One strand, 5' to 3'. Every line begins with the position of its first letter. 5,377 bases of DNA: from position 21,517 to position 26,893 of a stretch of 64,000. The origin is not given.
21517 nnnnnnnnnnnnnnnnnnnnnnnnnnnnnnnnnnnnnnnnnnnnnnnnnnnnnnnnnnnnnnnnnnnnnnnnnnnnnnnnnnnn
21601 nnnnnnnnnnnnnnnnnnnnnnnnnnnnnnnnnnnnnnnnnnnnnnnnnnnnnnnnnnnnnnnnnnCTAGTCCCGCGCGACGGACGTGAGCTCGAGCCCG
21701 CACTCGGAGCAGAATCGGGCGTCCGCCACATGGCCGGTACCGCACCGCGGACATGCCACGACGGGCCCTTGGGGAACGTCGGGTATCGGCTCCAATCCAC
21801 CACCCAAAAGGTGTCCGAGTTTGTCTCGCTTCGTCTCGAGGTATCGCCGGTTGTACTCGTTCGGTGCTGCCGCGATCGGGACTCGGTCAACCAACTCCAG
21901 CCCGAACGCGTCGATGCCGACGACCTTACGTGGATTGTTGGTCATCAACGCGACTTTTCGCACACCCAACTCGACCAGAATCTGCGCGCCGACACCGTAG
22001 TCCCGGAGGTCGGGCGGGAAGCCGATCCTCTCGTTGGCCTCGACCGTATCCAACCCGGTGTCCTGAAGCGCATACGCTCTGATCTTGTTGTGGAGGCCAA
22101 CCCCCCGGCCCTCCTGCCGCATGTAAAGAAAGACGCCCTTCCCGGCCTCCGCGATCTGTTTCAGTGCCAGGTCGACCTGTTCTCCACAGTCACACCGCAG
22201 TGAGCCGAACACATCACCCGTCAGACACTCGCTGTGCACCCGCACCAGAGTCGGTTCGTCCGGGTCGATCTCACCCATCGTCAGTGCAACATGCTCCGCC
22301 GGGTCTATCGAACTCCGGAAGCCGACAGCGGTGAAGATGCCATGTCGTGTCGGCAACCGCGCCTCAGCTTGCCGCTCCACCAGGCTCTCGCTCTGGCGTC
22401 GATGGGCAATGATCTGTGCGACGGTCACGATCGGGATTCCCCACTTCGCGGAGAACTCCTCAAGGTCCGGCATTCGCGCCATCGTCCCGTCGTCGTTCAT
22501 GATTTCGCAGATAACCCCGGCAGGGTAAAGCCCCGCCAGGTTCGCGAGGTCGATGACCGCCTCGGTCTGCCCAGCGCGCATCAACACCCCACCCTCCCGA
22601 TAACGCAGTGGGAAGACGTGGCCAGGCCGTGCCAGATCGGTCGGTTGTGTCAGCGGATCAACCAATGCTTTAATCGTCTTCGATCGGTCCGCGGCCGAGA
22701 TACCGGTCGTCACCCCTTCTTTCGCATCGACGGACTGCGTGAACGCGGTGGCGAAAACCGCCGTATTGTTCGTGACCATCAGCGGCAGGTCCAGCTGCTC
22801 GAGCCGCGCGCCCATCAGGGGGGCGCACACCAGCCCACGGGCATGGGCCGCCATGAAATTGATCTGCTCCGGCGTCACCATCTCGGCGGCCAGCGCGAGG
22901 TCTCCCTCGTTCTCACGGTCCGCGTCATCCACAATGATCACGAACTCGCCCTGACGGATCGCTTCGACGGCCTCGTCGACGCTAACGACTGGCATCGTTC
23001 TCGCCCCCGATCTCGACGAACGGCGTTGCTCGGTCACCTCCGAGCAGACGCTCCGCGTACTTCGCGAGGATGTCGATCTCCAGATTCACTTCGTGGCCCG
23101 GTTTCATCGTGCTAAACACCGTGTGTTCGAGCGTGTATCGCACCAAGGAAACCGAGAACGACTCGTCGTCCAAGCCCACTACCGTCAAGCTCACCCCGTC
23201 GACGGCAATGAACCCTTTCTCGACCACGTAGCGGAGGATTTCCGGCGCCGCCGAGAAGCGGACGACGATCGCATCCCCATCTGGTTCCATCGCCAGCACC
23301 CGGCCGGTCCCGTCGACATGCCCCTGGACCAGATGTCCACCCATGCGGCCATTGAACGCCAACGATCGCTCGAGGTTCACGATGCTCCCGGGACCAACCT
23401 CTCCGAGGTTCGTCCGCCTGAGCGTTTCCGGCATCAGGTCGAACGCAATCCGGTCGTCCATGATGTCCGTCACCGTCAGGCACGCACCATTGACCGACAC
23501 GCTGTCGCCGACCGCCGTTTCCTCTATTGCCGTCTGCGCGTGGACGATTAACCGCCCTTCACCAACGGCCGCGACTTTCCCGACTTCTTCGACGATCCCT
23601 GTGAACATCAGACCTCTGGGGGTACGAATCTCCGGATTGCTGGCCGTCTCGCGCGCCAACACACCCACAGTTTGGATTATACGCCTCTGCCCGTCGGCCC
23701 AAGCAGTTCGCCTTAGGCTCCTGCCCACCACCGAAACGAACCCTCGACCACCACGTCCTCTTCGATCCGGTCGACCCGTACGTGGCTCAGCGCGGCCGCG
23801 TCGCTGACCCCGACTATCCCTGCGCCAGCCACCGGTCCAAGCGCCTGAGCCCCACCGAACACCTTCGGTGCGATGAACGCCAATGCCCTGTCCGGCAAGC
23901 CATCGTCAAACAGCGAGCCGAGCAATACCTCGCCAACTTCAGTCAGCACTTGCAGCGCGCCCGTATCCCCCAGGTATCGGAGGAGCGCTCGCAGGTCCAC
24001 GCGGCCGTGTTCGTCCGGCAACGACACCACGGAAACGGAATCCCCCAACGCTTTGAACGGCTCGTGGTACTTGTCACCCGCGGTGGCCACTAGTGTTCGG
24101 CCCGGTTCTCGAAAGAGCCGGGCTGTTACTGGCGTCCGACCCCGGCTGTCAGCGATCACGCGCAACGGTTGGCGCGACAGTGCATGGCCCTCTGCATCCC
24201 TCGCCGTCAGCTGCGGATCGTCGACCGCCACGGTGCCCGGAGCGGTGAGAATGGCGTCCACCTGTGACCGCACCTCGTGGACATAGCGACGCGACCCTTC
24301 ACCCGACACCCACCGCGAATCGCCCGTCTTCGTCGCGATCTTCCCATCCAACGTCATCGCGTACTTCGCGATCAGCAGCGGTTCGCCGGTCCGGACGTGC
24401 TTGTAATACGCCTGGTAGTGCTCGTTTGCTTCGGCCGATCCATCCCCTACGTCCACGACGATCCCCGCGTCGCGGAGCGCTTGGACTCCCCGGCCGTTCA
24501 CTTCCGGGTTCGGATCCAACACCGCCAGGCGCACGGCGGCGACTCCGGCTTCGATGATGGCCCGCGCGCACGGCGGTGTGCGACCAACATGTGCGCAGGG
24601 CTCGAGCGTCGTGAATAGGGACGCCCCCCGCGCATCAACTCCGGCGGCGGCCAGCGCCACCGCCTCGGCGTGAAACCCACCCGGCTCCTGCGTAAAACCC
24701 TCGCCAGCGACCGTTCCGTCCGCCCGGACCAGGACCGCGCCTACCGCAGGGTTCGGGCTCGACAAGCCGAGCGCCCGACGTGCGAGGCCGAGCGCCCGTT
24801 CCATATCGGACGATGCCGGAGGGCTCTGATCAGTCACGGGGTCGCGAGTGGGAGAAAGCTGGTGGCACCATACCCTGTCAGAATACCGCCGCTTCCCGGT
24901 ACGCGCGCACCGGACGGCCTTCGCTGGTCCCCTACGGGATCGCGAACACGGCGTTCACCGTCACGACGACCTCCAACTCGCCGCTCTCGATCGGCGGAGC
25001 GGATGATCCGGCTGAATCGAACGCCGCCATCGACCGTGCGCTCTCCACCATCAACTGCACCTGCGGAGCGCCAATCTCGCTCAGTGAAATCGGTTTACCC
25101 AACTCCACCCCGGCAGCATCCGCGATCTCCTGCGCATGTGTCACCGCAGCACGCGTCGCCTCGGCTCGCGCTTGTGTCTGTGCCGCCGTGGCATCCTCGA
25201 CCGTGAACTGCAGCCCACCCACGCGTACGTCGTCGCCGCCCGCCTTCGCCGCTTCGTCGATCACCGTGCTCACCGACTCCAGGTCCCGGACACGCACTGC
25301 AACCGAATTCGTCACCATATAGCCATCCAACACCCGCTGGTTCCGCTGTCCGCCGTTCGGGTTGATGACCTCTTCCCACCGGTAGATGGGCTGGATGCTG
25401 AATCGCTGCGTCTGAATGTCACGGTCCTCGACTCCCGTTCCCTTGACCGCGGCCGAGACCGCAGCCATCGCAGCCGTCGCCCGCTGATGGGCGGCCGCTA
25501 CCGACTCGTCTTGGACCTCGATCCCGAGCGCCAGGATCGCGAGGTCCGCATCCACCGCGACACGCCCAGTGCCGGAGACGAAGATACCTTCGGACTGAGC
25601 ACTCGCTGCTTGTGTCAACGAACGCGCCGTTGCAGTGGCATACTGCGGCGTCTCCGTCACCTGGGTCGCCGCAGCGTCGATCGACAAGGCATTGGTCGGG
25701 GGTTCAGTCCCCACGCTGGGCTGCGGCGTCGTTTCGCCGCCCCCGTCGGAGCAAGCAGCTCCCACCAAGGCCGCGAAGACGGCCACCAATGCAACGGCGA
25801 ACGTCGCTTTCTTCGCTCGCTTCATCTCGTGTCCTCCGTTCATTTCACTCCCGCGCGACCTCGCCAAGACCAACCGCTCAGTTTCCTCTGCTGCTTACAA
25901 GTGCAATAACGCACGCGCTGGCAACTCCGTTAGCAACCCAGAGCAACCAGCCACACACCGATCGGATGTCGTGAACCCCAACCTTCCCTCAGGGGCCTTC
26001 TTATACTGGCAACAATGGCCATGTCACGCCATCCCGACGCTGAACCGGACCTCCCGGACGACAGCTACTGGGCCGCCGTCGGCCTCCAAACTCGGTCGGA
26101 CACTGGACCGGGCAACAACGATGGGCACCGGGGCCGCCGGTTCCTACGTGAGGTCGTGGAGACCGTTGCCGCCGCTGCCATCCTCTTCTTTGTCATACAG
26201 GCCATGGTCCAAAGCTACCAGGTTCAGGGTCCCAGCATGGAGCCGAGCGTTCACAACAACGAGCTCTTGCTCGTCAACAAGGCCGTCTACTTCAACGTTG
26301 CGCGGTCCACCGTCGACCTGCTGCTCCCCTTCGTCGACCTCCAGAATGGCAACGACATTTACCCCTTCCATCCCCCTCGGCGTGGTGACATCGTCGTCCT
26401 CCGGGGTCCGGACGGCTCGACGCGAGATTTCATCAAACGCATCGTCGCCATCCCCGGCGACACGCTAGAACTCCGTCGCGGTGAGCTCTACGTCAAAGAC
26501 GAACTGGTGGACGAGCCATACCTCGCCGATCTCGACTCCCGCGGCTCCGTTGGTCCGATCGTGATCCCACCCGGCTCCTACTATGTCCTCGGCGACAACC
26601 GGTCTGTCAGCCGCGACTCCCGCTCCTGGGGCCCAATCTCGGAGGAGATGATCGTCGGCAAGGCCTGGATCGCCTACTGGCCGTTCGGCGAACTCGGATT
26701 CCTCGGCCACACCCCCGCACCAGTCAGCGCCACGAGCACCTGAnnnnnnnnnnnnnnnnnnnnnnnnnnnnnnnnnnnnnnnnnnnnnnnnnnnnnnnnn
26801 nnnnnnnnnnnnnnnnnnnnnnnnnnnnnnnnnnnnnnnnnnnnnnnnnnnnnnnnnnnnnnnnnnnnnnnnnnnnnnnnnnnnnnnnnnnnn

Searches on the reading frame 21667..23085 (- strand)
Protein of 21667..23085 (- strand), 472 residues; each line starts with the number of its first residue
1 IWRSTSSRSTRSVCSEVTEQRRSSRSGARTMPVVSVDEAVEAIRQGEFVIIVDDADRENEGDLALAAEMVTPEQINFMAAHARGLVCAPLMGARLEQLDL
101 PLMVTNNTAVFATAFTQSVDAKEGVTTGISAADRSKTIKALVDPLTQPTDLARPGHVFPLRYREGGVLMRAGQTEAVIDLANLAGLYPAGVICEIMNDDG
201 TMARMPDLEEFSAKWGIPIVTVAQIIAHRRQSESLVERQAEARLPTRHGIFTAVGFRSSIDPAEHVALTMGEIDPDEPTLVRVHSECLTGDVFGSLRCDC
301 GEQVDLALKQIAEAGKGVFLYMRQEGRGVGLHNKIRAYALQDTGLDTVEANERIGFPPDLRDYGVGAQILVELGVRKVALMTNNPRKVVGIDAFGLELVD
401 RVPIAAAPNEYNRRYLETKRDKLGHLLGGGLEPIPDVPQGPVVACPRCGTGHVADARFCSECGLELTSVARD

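Call 25: search_protein_families(library=pfam, proteins=[window:21667-23085:-], max_evalue=0.001)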
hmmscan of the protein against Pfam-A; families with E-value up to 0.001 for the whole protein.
window:21667-23085:- (472 aa): 5 families
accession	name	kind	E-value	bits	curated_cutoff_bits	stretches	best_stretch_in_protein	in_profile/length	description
PF00926.24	DHBP_synthase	-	1.2e-84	283.1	26.4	1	38-227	2-190/191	3,4-dihydroxy-2-butanone 4-phosphate synthase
PF00925.25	GTP_cyclohydro2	-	8e-72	240.6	23.3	1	237-403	1-165/165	GTP cyclohydrolase II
PF13248.11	Zn_ribbon_3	-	2.9e-05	23.8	27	1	443-466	3-26/26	zinc-ribbon domain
PF13240.11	Zn_Ribbon_1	-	5e-05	23.4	25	1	445-463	2-20/23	zinc-ribbon domain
PF12773.13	DZR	-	0.00064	20.3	27.3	0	445-464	1-20/45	Double zinc ribbon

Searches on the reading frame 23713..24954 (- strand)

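Call 25: search_protein_families(library=pfam, proteins=[window:23713-24954:-], max_evalue=0.001)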
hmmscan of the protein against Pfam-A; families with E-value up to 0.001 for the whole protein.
window:23713-24954:- (413 aa): 4 families
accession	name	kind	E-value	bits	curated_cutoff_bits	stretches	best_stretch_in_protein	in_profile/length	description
PF01872.23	RibD_C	-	1.1e-43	149.7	24.1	1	192-402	1-196/197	RibD C-terminal domain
PF00383.29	dCMP_cyt_deam_1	-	2.5e-14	53.4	25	1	51-142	8-99/102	Cytidine and deoxycytidylate deaminase zinc-binding region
PF14437.12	MafB19-deam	-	8.3e-05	22.9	27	1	68-148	22-104/142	MafB19-like deaminase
PF18785.7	Inv-AAD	-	0.00021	21.6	26.5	0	72-169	1-116/129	Invertebrate-AID/APOBEC-deaminase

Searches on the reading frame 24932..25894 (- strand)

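Call 26: search_protein_families(library=pfam, proteins=[window:24932-25894:-], max_evalue=0.01)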
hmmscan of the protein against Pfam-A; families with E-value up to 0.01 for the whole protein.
window:24932-25894:- (320 aa): 1 family
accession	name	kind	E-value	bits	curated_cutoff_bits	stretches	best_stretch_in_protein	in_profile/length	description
PF04402.19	SIMPL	-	5.8e-50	170.8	25.2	1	105-317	2-205/205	Protein of unknown function (DUF541)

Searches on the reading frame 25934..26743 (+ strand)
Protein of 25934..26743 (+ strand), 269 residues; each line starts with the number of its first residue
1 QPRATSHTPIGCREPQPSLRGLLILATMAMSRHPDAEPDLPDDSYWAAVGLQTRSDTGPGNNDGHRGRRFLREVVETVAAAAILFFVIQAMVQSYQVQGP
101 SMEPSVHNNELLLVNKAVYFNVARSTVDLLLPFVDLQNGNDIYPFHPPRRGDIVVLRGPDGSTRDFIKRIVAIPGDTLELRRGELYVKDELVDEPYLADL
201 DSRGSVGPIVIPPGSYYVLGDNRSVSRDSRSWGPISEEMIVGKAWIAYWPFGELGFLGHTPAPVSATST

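Call 26: search_protein_families(library=pfam, proteins=[window:25934-26743:+], max_evalue=0.01)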
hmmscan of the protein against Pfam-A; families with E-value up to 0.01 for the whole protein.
window:25934-26743:+ (269 aa): 2 families
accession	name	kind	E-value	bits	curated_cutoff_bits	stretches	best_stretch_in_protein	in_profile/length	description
PF10502.14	Peptidase_S26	-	7.1e-43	146.9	22.9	1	74-249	4-168/168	Signal peptidase, peptidase S26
PF00717.28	Peptidase_S24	-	0.0019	18.3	23.3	0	89-118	32-61/116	Peptidase S24-like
